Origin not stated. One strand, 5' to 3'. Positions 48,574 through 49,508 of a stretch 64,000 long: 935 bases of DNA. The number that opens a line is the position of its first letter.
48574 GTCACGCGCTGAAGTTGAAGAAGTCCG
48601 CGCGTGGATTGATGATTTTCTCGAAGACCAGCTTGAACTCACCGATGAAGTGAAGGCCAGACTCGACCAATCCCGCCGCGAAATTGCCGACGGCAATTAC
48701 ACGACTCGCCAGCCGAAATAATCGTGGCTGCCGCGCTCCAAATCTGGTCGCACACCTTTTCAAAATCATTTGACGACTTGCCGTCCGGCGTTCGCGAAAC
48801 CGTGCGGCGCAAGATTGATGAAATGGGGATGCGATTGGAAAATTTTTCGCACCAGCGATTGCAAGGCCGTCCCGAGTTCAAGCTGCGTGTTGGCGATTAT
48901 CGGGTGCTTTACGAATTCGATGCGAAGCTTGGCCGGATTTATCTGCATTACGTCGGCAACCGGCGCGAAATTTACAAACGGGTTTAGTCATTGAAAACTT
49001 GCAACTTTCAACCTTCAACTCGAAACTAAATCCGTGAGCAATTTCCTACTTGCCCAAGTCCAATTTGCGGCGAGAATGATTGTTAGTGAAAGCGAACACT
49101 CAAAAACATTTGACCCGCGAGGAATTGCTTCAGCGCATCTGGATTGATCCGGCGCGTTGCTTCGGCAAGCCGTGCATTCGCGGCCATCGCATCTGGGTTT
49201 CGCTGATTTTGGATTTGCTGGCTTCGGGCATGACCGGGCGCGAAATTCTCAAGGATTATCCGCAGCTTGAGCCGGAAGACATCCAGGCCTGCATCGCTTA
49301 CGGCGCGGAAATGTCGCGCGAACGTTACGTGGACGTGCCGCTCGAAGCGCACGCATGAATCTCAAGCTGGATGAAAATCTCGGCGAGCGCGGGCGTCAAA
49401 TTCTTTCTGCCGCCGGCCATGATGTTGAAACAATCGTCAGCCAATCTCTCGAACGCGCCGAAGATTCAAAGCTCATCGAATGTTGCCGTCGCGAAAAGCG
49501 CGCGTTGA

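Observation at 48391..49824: Two toxin-antitoxin cassettes each bounded by direct copies of the leader plus 5' end of a Uma2 nuclease gene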

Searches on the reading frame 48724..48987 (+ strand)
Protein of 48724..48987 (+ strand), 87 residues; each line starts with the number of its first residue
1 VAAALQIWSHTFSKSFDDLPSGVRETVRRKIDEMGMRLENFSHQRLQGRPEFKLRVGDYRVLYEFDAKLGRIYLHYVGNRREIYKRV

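Call 7: search_protein_families(library=pfam, proteins=[window:48724-48987:+], max_evalue=0.01)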
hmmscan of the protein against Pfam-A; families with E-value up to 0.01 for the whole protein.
window:48724-48987:+ (87 aa): 1 family
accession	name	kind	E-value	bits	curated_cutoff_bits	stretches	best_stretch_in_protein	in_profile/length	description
PF05016.21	ParE_toxin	-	6.6e-06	27.1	23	1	7-84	2-89/89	ParE toxin of type II toxin-antitoxin system, parDE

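Call 8: search_protein_families(library=ncbifam, proteins=[window:48724-48987:+], max_evalue=0.01)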
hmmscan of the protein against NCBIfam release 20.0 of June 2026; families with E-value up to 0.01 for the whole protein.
window:48724-48987:+ (87 aa): 0 families

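Call 44: find_homologous_proteins(query=window:48724-48987:+, max_evalue=1e-10)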
Query window:48724-48987:+ (87 aa): 942 proteins with E <= 1e-10 among 955 candidates; the best 120 are listed.
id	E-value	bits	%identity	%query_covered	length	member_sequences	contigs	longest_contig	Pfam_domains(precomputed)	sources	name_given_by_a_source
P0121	9.9e-48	178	92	100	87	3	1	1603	PF05016.22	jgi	jgi:mRNA-degrading endonuclease RelE of RelBE toxin-antitoxin system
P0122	3.5e-47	176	91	100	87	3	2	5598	PF05016.22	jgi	jgi:mRNA interferase RelE/StbE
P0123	4.5e-47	176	90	100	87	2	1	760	PF05016.22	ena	-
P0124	5.8e-47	175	90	100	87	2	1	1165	PF05016.22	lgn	-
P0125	6.8e-47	175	91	100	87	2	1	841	PF05016.22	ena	-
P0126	1.6e-46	174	91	99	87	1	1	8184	PF05016.22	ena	-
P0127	4.2e-46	172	90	99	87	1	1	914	PF05016.22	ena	-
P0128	1.3e-45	171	89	100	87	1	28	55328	PF05016.22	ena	-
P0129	2.0e-45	170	88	99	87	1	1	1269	PF05016.22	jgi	jgi:mRNA interferase RelE/StbE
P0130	2.6e-45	170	90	99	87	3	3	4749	PF05016.22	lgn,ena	-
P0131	2.6e-45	170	86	100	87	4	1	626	-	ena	-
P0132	2.7e-45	170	88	99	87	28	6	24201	PF05016.22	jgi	jgi:mRNA-degrading endonuclease RelE of RelBE toxin-antitoxin system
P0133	4.3e-45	169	88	99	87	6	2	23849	-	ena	-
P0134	5.6e-45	169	90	99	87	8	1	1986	PF05016.22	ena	-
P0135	5.8e-45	169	88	99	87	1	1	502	PF05016.22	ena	-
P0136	6.2e-45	169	88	99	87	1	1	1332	PF05016.22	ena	-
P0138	7.3e-45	169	89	100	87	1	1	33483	PF05016.22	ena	-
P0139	9.2e-45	168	89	100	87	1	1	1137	PF05016.22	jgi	jgi:mRNA interferase RelE/StbE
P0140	1.1e-44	168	85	100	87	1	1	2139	PF05016.22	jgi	-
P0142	1.4e-44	168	88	99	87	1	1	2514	PF05016.22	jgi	jgi:Cytotoxic translational repressor of toxin-antitoxin stability system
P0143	1.5e-44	168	87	99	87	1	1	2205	PF05016.22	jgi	jgi:mRNA-degrading endonuclease RelE of RelBE toxin-antitoxin system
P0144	2.1e-44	167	86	99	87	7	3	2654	PF05016.22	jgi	jgi:mRNA interferase RelE/StbE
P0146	3.9e-44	166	85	100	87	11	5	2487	PF05016.22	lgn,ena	-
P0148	5.3e-44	166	87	99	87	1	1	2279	PF05016.22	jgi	jgi:mRNA interferase RelE/StbE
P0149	6.0e-44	166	88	99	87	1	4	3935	PF05016.22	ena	-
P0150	6.1e-44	166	87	99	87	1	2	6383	PF05016.22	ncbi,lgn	ncbi:MAG: type II toxin-antitoxin system RelE family toxin [Limisphaerales bacterium]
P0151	7.2e-44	165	89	98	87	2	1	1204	PF05016.22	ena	-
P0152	8.8e-44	165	88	99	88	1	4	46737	PF05016.22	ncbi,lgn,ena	-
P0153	1.2e-43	165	84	100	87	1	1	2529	PF05016.22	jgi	jgi:mRNA interferase RelE/StbE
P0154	1.4e-43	164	87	99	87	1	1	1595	PF05016.22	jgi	jgi:mRNA interferase RelE/StbE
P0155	1.6e-43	164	86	99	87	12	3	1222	PF05016.22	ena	-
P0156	1.9e-43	164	88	99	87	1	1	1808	PF05016.22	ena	-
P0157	1.9e-43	164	88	98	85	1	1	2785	PF05016.22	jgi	jgi:mRNA interferase RelE/StbE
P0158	2.0e-43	164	87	99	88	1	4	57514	PF05016.22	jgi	-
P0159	2.1e-43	164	87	99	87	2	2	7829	PF05016.22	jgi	jgi:mRNA interferase RelE/StbE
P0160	2.1e-43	164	83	100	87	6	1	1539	PF05016.22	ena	-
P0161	2.1e-43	164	85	100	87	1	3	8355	PF05016.22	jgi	jgi:mRNA interferase RelE/StbE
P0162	2.6e-43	164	85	100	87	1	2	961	PF05016.22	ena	-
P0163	2.8e-43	163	87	99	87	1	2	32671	PF05016.22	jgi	jgi:mRNA interferase RelE/StbE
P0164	2.8e-43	163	85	100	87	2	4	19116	PF05016.22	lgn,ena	-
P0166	3.7e-43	163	86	99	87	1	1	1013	PF05016.22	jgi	-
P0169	4.5e-43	163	87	99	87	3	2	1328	PF05016.22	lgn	-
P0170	5.2e-43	163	87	99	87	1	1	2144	PF05016.22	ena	-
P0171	5.4e-43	163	85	99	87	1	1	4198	PF05016.22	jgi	jgi:mRNA interferase RelE/StbE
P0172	8.7e-43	162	84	100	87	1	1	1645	PF05016.22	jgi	jgi:mRNA interferase RelE/StbE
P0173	9.3e-43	162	87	98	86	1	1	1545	PF05016.22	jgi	-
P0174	9.9e-43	162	86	99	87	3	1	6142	PF05016.22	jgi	-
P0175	1.0e-42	162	85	99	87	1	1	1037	PF05016.22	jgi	-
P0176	1.1e-42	162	86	99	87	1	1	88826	PF05016.22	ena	-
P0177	1.2e-42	161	86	99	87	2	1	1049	PF05016.22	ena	-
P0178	1.4e-42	161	85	99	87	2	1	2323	PF05016.22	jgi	jgi:mRNA interferase RelE/StbE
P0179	1.9e-42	161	86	98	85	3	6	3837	PF05016.22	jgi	jgi:mRNA interferase RelE/StbE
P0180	2.5e-42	160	86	99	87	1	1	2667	PF05016.22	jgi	jgi:mRNA interferase RelE/StbE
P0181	2.8e-42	160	84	99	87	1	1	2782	PF05016.22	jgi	jgi:mRNA interferase RelE/StbE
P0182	3.0e-42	160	85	99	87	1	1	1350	PF05016.22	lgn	-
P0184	4.8e-42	160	85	99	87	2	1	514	PF05016.22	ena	-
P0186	5.8e-42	159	86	99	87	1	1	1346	PF05016.22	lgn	-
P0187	6.0e-42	159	85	99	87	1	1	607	PF05016.22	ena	-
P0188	7.4e-42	159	83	99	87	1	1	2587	PF05016.22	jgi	-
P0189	9.3e-42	159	85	99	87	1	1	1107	PF05016.22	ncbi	-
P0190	1.0e-41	159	85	99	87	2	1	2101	PF05016.22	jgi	-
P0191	1.0e-41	158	84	99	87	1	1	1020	PF05016.22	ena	-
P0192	1.1e-41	158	83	99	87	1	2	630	PF05016.22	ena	-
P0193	1.1e-41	158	85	99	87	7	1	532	PF05016.22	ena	-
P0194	1.2e-41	158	82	100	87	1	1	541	PF05016.22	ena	-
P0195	1.4e-41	158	84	99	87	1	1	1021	PF05016.22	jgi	jgi:mRNA interferase RelE/StbE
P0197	1.6e-41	158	83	99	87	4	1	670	PF05016.22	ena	-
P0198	1.9e-41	158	83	99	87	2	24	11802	PF05016.22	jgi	jgi:mRNA interferase RelE/StbE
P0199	2.1e-41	157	83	99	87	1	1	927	PF05016.22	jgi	jgi:mRNA interferase RelE/StbE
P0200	2.2e-41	157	84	99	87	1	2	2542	PF05016.22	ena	-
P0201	2.4e-41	157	83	100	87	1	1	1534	PF05016.22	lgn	-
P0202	2.6e-41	157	84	99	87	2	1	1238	PF05016.22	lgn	-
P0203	3.3e-41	157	83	99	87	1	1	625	PF05016.22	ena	-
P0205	4.2e-41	157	84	99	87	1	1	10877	PF05016.22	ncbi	-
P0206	4.4e-41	156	81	99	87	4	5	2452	PF05016.22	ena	-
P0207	4.6e-41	156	84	99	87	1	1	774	PF05016.22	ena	-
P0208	4.6e-41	156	80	99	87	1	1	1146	PF05016.22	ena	-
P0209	5.0e-41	156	84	99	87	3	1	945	PF05016.22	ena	-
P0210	5.2e-41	156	83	99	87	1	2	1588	PF05016.22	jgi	-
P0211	5.2e-41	156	83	100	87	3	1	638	PF05016.22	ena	-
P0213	5.4e-41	156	80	100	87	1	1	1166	PF05016.22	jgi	jgi:mRNA interferase RelE/StbE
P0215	5.9e-41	156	83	99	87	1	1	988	PF05016.22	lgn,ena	-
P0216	6.1e-41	156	86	99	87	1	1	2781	PF05016.22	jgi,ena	-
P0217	7.1e-41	156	83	99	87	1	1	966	PF05016.22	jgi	jgi:mRNA interferase RelE/StbE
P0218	7.1e-41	156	83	99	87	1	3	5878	PF05016.22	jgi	jgi:mRNA interferase RelE/StbE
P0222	8.5e-41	156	83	99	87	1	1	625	PF05016.22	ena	-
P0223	8.5e-41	156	83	99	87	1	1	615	PF05016.22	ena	-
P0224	8.5e-41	156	84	99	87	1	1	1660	PF05016.22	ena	-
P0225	8.9e-41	155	82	98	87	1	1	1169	PF05016.22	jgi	-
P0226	9.9e-41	155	83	100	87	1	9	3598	PF05016.22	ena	-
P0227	1.0e-40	155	84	99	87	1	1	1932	PF05016.22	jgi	jgi:mRNA interferase RelE/StbE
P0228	1.1e-40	155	83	99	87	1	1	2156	PF05016.22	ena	-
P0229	1.1e-40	155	83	99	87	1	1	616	PF05016.22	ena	-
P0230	1.1e-40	155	80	99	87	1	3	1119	PF05016.22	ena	-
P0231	1.2e-40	155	80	100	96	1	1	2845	PF05016.22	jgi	jgi:mRNA interferase RelE/StbE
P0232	1.2e-40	155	80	99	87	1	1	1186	PF05016.22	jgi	jgi:mRNA interferase RelE/StbE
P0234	1.2e-40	155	84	99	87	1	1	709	PF05016.22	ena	-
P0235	1.4e-40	155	84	98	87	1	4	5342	PF05016.22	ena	-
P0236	1.7e-40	155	83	99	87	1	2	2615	PF05016.22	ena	-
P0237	1.8e-40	154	83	100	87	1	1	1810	PF05016.22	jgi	jgi:mRNA-degrading endonuclease RelE of RelBE toxin-antitoxin system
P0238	1.9e-40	154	80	100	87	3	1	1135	PF05016.22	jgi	jgi:mRNA interferase RelE/StbE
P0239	2.0e-40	154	79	99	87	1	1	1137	PF05016.22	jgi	jgi:mRNA-degrading endonuclease RelE of RelBE toxin-antitoxin system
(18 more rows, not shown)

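Call 45: find_encoding_contigs(protein=P0128, flank=2500, max_places=10)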
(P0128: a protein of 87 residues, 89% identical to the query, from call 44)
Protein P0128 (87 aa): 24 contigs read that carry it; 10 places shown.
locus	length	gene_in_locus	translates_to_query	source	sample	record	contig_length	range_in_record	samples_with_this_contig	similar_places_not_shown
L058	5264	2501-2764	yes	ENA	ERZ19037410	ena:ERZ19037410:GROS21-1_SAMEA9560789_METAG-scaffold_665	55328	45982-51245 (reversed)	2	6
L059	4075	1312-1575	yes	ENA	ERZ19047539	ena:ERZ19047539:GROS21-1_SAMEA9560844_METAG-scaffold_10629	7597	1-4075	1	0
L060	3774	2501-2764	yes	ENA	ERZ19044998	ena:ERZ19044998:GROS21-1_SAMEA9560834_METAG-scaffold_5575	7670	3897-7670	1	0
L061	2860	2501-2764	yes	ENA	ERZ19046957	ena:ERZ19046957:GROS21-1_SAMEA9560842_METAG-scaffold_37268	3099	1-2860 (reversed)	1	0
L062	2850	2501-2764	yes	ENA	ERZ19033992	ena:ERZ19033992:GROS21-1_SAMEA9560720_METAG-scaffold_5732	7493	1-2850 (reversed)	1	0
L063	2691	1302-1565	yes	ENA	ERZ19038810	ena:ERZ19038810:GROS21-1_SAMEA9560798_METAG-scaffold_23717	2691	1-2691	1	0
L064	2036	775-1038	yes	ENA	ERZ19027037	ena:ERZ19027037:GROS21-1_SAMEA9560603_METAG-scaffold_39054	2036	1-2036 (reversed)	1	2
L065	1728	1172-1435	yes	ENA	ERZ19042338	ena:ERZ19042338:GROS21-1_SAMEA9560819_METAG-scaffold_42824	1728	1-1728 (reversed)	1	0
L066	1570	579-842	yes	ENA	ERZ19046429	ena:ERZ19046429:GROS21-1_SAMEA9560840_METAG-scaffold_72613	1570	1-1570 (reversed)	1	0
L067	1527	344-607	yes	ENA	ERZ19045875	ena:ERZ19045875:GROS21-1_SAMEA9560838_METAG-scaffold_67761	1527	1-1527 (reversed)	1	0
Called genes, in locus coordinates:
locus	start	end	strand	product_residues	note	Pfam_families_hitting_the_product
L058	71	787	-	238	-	PF01746:tRNA_m1G_MT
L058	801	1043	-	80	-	PF13083:KH_KhpA-B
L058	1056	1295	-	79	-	PF00886:Ribosomal_S16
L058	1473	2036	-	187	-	-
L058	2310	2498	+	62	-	-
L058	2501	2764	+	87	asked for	PF05016:ParE_toxin (weak)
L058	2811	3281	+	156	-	PF05685:Uma2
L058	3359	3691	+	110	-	-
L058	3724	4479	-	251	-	PF00977:His_biosynth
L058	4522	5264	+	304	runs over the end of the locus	PF07963:N_methyl, PF07596:SBP_bac_10 (faint)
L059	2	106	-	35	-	?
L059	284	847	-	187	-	-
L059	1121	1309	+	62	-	-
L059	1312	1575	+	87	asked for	PF05016:ParE_toxin (weak)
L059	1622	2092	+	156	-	PF05685:Uma2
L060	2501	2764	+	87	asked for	PF05016:ParE_toxin (weak)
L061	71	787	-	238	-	PF01746:tRNA_m1G_MT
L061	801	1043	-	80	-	PF13083:KH_KhpA-B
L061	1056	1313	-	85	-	PF00886:Ribosomal_S16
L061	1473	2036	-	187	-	-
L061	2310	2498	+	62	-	-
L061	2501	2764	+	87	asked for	PF05016:ParE_toxin (weak)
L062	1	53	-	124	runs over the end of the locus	PF01245:Ribosomal_L19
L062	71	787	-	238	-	PF01746:tRNA_m1G_MT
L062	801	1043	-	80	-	PF13083:KH_KhpA-B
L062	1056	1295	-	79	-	PF00886:Ribosomal_S16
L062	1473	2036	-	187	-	-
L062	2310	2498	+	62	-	-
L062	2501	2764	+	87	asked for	PF05016:ParE_toxin (weak)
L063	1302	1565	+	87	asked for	PF05016:ParE_toxin (weak)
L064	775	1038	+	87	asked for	PF05016:ParE_toxin (weak)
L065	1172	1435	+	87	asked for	PF05016:ParE_toxin (weak)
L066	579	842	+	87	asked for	PF05016:ParE_toxin (weak)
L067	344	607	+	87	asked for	PF05016:ParE_toxin (weak)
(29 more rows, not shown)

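Call 46: find_encoding_contigs(protein=P0132, flank=2500, max_places=6)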
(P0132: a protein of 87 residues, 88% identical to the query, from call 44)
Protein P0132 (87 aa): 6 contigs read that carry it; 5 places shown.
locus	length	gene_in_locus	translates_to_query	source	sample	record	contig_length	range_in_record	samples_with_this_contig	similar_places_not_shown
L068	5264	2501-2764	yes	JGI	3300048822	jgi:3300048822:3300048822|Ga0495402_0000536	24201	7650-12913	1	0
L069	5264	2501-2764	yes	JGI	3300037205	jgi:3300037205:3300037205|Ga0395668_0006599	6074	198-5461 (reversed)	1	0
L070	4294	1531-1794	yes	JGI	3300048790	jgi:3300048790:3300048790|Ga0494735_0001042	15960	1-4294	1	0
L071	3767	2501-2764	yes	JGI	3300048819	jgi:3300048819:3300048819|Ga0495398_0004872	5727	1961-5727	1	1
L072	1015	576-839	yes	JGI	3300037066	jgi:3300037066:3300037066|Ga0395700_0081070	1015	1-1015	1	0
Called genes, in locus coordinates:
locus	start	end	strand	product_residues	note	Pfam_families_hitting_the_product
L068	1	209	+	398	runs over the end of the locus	PF00364:Biotin_lipoyl, PF00198:2-oxoacid_dh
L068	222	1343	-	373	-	PF07470:Glyco_hydro_88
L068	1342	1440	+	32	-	-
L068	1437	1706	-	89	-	-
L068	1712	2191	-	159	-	PF02542:YgbB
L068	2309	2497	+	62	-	-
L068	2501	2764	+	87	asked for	PF05016:ParE_toxin (weak)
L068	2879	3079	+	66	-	-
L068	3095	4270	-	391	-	PF00989:PAS (weak), PF08448:PAS_4 (weak), PF00512:HisKA, PF02518:HATPase_c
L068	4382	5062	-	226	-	PF00072:Response_reg, PF00486:Trans_reg_C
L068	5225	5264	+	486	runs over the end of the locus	PF03853:YjeF_N, PF01256:Carb_kinase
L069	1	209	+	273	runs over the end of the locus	?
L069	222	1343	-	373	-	PF07470:Glyco_hydro_88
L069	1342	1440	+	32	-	-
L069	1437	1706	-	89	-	-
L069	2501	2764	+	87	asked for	PF05016:ParE_toxin (weak)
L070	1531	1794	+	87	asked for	PF05016:ParE_toxin (weak)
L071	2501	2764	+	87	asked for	PF05016:ParE_toxin (weak)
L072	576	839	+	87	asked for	PF05016:ParE_toxin (weak)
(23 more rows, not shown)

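Call 63: find_encoding_contigs(protein=P0176, flank=2500, max_places=3)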
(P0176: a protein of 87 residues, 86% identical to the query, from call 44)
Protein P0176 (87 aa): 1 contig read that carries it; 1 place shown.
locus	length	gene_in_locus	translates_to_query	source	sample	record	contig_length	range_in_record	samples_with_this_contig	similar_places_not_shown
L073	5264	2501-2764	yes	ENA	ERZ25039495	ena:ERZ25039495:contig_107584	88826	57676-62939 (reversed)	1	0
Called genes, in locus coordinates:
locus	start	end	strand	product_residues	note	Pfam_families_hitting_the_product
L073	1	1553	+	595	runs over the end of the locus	PF05524:PEP-utilisers_N, PF00391:PEP-utilizers, PF02896:PEP-utilizers_C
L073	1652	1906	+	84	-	-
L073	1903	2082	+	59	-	PF05016:ParE_toxin (weak)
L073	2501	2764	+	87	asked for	PF05016:ParE_toxin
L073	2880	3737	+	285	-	-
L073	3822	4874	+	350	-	PF00586:AIRS, PF02769:AIRS_C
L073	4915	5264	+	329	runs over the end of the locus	PF05448:AXE1 (faint), PF01738:DLH (faint), PF00561:Abhydrolase_1, PF12146:Hydrolase_4, PF12697:Abhydrolase_6, PF00326:Peptidase_S9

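Call 65: find_encoding_contigs(protein=P0158, flank=2500, max_places=4)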
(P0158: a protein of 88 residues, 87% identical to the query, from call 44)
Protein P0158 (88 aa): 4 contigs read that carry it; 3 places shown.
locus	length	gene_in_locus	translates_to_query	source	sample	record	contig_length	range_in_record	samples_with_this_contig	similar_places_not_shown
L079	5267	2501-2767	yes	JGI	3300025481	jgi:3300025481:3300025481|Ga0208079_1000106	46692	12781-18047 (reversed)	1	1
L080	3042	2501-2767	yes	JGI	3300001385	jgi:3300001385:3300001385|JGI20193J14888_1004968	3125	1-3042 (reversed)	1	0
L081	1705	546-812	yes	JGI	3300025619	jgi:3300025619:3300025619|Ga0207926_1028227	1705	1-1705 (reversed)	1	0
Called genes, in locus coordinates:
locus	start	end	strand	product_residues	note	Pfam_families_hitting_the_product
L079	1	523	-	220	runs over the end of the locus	PF01066:CDP-OH_P_transf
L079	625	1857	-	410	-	PF01676:Metalloenzyme, PF10143:PhosphMutase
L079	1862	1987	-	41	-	-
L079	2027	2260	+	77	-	-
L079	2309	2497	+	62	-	-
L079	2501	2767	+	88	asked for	PF05016:ParE_toxin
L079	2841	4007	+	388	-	PF00586:AIRS, PF02769:AIRS_C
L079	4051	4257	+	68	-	-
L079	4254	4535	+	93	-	PF15738:YafQ_toxin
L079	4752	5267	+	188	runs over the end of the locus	-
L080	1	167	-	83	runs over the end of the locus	?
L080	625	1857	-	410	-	PF01676:Metalloenzyme, PF10143:PhosphMutase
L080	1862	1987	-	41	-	-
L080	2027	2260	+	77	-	-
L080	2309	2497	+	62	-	-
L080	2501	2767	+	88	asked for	PF05016:ParE_toxin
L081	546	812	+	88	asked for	PF05016:ParE_toxin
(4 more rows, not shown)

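Call 84: find_related_loci(query=window:48724-48987:+, collection=viral_contigs, flank=3000)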
Query window:48724-48987:+ (87 aa) in viral_contigs; peptide patterns used: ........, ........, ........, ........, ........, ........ (x = any residue, [..] = any of these).
25 stretches matched a pattern; 1 encode a relative of the query (tblastn E <= 1e-3); 1 distinct loci.
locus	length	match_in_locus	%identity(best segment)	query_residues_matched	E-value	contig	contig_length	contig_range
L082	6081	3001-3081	41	16-42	8e-6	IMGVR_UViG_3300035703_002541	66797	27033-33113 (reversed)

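Call 87: search_protein_families(library=pfam, proteins=[L079:4051-4257:+, L079:4254-4535:+], max_evalue=5)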
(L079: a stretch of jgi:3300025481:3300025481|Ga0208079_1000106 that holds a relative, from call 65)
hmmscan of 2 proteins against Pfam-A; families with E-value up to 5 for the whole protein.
L079:4051-4257:+ (68 aa): 2 families
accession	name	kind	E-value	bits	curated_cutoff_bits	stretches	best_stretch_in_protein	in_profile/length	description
PF14304.11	CSTF_C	-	0.016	15.3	24.3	1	11-28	20-37/41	Transcription termination and cleavage factor C-terminal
PF04521.18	Viral_P18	-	0.15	12.4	25.9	1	12-63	84-130/137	ssRNA positive strand viral 18kD cysteine rich protein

L079:4254-4535:+ (93 aa): 3 families
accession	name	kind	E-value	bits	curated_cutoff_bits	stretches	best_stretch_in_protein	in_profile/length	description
PF15738.11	YafQ_toxin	-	5.5e-08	33.4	30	1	7-92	5-86/88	Bacterial toxin of type II toxin-antitoxin system, YafQ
PF05015.19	HigB-like_toxin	-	0.22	12.5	27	1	44-76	50-82/91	RelE-like toxin of type II toxin-antitoxin system HigB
PF24576.1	IR75A_N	-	0.26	11.3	27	1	39-73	146-181/199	Ionotropic receptor 75a N-terminal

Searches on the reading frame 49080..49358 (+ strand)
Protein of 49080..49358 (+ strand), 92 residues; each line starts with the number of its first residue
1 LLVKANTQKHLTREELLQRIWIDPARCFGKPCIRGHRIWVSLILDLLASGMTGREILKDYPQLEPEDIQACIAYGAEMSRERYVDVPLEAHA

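Call 7: search_protein_families(library=pfam, proteins=[window:49080-49358:+], max_evalue=0.01)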
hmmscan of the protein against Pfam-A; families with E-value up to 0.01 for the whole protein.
window:49080-49358:+ (92 aa): 1 family
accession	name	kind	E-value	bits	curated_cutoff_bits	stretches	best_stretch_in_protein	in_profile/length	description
PF04255.20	DUF433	-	4.6e-26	90.9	23.6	1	20-74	1-55/56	Protein of unknown function (DUF433)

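Call 8: search_protein_families(library=ncbifam, proteins=[window:49080-49358:+], max_evalue=0.01)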
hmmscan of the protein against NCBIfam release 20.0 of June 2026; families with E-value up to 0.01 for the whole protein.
window:49080-49358:+ (92 aa): 0 families
